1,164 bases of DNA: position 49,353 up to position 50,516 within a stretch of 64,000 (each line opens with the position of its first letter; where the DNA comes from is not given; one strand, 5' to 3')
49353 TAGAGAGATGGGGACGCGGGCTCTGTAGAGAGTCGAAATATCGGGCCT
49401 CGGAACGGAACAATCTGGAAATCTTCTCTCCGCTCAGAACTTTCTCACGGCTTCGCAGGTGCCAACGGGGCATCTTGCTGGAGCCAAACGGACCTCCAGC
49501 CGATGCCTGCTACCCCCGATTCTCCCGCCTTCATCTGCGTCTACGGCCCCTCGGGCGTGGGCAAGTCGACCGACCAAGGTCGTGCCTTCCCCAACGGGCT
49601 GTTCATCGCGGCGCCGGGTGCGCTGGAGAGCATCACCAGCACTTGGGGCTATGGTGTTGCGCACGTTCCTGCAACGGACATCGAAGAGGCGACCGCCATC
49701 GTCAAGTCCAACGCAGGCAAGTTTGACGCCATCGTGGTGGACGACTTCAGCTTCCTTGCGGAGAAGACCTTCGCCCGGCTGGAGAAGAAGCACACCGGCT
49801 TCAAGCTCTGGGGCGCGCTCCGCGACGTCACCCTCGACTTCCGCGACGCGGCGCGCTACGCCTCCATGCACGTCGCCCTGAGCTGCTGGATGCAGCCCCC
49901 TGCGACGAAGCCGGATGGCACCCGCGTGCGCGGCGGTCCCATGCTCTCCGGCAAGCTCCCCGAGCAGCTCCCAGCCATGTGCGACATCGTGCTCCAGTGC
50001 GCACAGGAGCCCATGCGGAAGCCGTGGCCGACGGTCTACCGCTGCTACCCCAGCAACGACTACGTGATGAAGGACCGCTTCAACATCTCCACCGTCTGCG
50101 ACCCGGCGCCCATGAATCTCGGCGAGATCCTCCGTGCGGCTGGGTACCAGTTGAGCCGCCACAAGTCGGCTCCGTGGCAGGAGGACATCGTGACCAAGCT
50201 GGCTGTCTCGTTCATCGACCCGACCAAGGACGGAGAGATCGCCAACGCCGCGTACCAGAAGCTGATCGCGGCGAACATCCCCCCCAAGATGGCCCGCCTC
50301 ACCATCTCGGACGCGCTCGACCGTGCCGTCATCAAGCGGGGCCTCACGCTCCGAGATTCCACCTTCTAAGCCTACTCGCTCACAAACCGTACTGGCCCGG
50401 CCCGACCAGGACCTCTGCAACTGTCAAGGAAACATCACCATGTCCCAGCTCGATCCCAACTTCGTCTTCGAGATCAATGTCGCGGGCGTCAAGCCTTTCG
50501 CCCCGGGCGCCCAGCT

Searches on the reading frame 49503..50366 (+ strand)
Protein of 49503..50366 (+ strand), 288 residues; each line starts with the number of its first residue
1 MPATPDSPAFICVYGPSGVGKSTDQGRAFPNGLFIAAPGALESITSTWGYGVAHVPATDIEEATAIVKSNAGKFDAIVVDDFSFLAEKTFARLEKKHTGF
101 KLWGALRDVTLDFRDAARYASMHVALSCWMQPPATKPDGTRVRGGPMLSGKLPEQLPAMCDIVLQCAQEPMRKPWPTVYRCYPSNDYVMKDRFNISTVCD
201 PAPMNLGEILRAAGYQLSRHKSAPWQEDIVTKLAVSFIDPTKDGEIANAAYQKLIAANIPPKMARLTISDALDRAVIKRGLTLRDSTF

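Call 52: search_protein_families(library=phrogs, proteins=[window:49503-50366:+], max_evalue=0.001)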
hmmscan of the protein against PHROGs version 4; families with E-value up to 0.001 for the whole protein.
window:49503-50366:+ (288 aa): 2 families
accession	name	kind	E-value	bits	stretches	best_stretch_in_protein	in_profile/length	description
phrog_124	-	DNA, RNA and nucleotide metabolism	4e-17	63.6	1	6-212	41-256/382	Sak4-like ssDNA annealing protein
phrog_2872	-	DNA, RNA and nucleotide metabolism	0.0001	22.9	1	11-169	5-168/219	Sak4-like ssDNA annealing protein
